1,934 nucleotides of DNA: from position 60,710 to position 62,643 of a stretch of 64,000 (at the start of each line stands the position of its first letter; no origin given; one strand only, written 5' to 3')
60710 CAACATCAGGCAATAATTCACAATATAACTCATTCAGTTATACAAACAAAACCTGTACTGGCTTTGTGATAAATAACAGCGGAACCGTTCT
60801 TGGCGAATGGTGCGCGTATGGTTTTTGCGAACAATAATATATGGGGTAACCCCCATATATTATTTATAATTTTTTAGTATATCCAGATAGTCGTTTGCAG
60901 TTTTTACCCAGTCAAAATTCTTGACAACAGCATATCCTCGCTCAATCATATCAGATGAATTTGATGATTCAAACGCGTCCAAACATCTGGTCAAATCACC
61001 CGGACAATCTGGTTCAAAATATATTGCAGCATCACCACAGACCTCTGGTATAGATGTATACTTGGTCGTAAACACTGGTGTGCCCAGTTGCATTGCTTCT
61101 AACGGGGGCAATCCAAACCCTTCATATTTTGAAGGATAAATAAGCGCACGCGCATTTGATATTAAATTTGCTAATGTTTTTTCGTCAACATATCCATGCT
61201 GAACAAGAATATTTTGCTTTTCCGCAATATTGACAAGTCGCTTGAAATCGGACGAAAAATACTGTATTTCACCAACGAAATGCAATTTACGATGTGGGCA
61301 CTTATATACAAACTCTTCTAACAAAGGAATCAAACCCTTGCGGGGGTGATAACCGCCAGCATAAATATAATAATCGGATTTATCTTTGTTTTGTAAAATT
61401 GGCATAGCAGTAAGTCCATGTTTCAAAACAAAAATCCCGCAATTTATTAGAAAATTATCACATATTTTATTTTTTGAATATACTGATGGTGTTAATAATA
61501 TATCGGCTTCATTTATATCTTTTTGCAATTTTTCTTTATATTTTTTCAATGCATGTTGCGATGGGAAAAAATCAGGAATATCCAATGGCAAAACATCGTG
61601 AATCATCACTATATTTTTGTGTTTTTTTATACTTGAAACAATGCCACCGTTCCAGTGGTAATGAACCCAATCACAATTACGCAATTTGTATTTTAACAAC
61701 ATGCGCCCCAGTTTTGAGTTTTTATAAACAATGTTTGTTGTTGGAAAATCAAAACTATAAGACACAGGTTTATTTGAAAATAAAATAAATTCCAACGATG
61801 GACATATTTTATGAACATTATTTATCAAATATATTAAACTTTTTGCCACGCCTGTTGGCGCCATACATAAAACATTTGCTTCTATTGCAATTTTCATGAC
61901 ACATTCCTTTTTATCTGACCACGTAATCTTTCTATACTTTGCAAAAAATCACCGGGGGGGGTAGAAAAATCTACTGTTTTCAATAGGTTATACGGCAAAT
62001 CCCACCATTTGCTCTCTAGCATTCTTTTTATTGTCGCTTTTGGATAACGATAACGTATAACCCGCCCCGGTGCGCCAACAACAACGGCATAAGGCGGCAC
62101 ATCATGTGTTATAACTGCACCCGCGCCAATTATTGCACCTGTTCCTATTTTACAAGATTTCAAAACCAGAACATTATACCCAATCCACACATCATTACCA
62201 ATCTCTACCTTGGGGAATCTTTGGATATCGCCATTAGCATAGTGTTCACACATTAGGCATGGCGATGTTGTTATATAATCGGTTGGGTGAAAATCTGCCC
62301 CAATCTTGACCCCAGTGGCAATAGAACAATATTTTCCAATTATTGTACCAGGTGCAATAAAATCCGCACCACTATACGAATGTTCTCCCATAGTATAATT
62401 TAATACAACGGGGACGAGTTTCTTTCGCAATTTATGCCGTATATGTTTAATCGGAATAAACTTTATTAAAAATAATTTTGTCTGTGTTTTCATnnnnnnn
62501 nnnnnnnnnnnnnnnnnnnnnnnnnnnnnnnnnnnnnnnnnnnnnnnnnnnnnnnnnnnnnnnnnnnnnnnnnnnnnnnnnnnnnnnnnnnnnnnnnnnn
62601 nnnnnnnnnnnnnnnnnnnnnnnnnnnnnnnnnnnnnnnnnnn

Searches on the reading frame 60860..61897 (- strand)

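Call 62: search_protein_families(library=pfam, proteins=[window:60860-61897:-], max_evalue=0.00001)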
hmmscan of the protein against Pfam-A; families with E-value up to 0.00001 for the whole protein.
window:60860-61897:- (345 aa): 3 families
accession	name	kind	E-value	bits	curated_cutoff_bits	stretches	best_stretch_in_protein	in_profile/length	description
PF00534.26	Glycos_transf_1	-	6.5e-20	71.8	26.4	1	168-317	9-165/172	Glycosyl transferases group 1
PF13692.12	Glyco_trans_1_4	-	2.5e-17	63.9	27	1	177-305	4-135/142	Glycosyl transferases group 1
PF20706.3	GT4-conflict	-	5e-08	32.8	26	1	219-278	250-311/385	Family 4 Glycosyltransferase in conflict systems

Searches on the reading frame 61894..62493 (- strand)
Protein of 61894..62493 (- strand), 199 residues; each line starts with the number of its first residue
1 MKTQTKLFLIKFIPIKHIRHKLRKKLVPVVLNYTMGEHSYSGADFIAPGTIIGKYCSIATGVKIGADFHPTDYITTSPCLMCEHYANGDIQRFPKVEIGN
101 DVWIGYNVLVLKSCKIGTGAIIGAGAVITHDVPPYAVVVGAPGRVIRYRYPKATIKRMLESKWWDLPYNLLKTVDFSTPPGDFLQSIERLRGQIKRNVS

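Call 62: search_protein_families(library=pfam, proteins=[window:61894-62493:-], max_evalue=0.00001)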
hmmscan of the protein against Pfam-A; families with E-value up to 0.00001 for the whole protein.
window:61894-62493:- (199 aa): 1 family
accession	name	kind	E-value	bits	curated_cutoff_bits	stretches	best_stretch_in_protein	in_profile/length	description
PF00132.30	Hexapep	-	3.4e-14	52.3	27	1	96-130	2-36/36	Bacterial transferase hexapeptide (six repeats)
